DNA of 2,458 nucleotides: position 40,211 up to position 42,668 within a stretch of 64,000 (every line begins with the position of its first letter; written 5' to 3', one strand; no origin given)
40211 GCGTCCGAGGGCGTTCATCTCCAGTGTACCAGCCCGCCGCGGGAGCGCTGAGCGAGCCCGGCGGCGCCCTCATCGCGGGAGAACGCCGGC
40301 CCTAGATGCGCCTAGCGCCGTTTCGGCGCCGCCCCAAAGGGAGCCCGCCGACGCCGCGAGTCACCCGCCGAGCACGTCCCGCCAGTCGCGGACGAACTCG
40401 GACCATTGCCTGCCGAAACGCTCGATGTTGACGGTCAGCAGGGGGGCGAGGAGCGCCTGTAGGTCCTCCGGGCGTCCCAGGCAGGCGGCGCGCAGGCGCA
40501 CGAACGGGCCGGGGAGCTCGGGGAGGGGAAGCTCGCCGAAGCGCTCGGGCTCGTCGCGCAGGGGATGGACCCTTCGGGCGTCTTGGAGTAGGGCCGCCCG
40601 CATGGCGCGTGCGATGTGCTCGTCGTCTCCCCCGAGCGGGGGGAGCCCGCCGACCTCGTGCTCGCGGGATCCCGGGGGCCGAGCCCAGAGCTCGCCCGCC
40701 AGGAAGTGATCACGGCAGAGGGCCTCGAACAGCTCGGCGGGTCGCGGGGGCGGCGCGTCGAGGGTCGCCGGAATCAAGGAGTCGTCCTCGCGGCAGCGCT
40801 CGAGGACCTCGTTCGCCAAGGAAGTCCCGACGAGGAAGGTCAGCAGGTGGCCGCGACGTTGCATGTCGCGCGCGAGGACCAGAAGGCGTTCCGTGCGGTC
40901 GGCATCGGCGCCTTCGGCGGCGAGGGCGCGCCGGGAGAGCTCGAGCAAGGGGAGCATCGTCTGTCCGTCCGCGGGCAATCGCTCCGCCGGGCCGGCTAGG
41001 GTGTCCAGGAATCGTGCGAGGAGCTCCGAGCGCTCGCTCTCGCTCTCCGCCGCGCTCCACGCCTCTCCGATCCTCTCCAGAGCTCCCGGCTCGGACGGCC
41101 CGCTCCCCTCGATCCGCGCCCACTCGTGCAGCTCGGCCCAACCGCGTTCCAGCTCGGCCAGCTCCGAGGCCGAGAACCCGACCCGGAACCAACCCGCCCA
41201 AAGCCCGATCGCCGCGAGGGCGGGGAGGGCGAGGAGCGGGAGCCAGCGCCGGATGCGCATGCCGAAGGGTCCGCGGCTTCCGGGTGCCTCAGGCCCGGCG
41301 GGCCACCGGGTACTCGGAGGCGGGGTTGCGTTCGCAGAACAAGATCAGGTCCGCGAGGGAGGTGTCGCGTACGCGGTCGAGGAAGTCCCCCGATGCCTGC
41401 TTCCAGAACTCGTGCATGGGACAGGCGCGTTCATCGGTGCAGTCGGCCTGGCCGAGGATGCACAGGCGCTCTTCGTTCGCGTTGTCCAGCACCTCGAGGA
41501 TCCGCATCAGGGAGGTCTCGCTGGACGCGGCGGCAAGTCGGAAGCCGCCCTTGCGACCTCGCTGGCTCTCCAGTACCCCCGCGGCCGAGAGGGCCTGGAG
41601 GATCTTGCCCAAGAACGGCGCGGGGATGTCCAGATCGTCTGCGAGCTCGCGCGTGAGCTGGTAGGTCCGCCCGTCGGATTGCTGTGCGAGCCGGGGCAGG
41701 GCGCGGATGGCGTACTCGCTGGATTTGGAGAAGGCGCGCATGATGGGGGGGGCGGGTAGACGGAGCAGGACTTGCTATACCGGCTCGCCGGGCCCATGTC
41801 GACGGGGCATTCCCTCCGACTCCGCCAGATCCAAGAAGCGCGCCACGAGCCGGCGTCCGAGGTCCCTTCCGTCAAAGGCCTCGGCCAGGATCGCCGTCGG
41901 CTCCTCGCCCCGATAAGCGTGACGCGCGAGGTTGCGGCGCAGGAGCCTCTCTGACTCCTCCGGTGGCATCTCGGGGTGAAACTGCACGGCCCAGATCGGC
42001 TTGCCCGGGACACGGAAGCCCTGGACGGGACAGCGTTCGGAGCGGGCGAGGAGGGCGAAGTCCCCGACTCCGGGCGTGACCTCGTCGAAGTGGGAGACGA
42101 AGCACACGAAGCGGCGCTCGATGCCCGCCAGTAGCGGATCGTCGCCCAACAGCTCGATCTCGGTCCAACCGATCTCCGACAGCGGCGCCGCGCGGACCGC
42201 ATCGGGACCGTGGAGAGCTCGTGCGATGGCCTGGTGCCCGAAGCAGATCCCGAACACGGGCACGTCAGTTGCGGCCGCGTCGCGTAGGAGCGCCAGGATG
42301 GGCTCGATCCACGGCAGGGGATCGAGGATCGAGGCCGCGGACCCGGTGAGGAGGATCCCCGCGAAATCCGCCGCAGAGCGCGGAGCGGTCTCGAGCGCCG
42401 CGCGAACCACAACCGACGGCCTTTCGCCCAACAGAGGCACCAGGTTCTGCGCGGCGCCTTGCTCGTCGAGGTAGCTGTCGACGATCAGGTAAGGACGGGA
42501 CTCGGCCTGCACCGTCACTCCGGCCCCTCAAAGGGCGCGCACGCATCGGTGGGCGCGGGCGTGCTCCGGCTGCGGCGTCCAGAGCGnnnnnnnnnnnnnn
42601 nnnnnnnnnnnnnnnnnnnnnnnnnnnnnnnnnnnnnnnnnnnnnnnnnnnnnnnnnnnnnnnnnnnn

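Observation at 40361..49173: Seven-gene operon: twin B12-radical SAM enzymes, GT-B glycosyltransferase, Thr-type AP-superfamily enzyme, GATase, Rrf2 regulator, anchored unknown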

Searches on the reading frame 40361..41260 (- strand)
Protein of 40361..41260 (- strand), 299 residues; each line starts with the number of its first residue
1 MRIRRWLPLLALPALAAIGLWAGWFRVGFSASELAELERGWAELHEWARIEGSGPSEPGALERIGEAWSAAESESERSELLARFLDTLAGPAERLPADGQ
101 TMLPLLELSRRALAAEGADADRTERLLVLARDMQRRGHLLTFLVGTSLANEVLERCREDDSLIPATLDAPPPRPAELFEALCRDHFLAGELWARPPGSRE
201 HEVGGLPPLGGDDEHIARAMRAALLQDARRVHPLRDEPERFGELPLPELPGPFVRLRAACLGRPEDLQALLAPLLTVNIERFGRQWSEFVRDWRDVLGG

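Call 3: search_protein_families(library=pfam, proteins=[window:40361-41260:-], max_evalue=0.01)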
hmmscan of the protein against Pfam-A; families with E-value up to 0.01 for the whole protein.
window:40361-41260:- (299 aa): 0 families

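Call 4: search_protein_families(library=ncbifam, proteins=[window:40361-41260:-], max_evalue=0.01)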
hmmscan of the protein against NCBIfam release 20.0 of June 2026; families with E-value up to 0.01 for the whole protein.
window:40361-41260:- (299 aa): 0 families

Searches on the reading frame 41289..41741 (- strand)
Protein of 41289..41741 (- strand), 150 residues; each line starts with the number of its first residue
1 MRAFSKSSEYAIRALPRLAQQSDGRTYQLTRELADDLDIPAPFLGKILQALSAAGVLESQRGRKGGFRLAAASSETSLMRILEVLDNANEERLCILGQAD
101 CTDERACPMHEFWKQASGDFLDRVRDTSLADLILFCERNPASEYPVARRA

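Call 3: search_protein_families(library=pfam, proteins=[window:41289-41741:-], max_evalue=0.01)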
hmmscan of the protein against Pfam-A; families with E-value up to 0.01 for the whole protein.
window:41289-41741:- (150 aa): 1 family
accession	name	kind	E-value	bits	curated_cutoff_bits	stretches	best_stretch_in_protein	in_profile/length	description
PF02082.26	Rrf2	-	1.9e-26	93.2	30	1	5-133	2-130/132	Iron-dependent Transcriptional regulator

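Call 4: search_protein_families(library=ncbifam, proteins=[window:41289-41741:-], max_evalue=0.01)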
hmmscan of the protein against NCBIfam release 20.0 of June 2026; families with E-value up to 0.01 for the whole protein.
window:41289-41741:- (150 aa): 8 families
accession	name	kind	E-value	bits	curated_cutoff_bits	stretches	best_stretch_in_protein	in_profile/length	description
TIGR00738.1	rrf2_super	superfamily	2.1e-28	98.8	73.3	1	4-133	3-131/132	Rrf2 family transcriptional regulator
TIGR02944.1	suf_reg_Xantho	equivalog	8e-19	68.3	110.65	1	4-132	4-130/130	SUF system Fe-S cluster assembly regulator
NF008886.0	PRK11920.1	equivalog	1.1e-14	54.4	193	1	5-133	4-131/153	iron-responsive transcriptional regulator RirA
TIGR02010.1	IscR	equivalog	1.4e-13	50.8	207.55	1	8-133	7-130/135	Fe-S cluster assembly transcriptional regulator IscR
NF008240.0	PRK11014.1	equivalog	2.9e-10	40.4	182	1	8-133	7-128/141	nitric oxide-sensing transcriptional repressor NsrR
NF047409.1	Cys_reg_CymR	equivalog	1.1e-07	32.1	195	1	7-143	6-134/139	cysteine metabolism transcriptional regulator CymR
NF008110.0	PRK10857.1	equivalog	9.4e-07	28.7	275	1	1-133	1-130/164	Fe-S cluster assembly transcriptional regulator IscR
NF041852.1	trans_reg_HypR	equivalog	0.00029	20.8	180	1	13-94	10-91/139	redox-sensitive transcriptional regulator HypR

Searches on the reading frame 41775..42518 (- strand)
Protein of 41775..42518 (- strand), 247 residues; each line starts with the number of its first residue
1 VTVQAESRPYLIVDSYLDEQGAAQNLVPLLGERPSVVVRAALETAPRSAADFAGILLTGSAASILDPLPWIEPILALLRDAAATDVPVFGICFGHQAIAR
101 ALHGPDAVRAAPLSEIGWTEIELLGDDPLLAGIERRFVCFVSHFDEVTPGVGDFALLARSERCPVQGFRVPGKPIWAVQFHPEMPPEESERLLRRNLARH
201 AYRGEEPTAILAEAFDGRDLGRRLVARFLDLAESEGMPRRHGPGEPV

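Call 3: search_protein_families(library=pfam, proteins=[window:41775-42518:-], max_evalue=0.01)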
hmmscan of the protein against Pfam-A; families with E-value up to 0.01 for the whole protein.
window:41775-42518:- (247 aa): 2 families
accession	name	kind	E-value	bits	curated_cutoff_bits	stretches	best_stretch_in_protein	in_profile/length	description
PF00117.34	GATase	-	9.9e-18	64.9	22.8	1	44-195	32-185/190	Glutamine amidotransferase class-I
PF07722.19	Peptidase_C26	-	3.1e-06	27.5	20.5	1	75-104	95-124/219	Peptidase C26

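Call 4: search_protein_families(library=ncbifam, proteins=[window:41775-42518:-], max_evalue=0.01)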
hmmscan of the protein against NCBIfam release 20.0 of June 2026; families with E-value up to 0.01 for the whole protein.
window:41775-42518:- (247 aa): 23 families
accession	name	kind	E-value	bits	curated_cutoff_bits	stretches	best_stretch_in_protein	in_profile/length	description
NF006562.0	PRK09065.1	equivalog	4.6e-34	118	205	1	32-234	37-239/242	glutamine amidotransferase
NF001975.0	PRK00758.1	equivalog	4.7e-24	85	198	1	81-196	64-177/185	GMP synthase subunit A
TIGR00888.1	guaA_Nterm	equivalog_domain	2.9e-23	82.3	172.15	1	78-189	63-172/188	glutamine-hydrolyzing GMP synthase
NF005743.0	PRK07567.1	equivalog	2.7e-20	72.7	264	1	31-187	28-195/245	glutamine amidotransferase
NF000848.1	PRK00074.1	equivalog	5e-18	65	400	1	45-193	35-180/512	glutamine-hydrolyzing GMP synthase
NF004212.0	PRK05665.1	equivalog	8.4e-17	61.7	309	1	45-225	51-230/241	amidotransferase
NF005458.0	PRK07053.1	equivalog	9.5e-16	57.9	250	1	67-198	65-194/234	glutamine amidotransferase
NF005072.0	PRK06490.1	equivalog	9.1e-15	54.3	339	1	43-207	50-210/251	glutamine amidotransferase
NF005849.0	PRK07765.1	equivalog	2.1e-10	40.3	308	1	45-197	40-189/219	aminodeoxychorismate/anthranilate synthase component II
NF006098.0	PRK08250.1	equivalog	2.3e-09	37.1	301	1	76-199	75-197/239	glutamine amidotransferase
NF011201.0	PRK14607.1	equivalog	1.6e-08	33.7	670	1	82-226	70-214/534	bifunctional anthranilate synthase component II/anthranilate phosphoribosyltransferase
NF009475.0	PRK12838.1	equivalog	2.5e-08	33.3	221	1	72-102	227-257/359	carbamoyl phosphate synthase small subunit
NF005799.0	PRK07649.1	equivalog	6.7e-08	32.3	327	1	82-195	69-182/195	aminodeoxychorismate/anthranilate synthase component II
TIGR01815.1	TrpE-clade3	equivalog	9.6e-08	30.5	739.15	1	78-183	581-687/717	anthranilate synthase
TIGR01368.1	CPSaseIIsmall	equivalog_domain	1e-07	31.2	307.35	1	71-102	232-263/361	glutamine-hydrolyzing carbamoyl-phosphate synthase small subunit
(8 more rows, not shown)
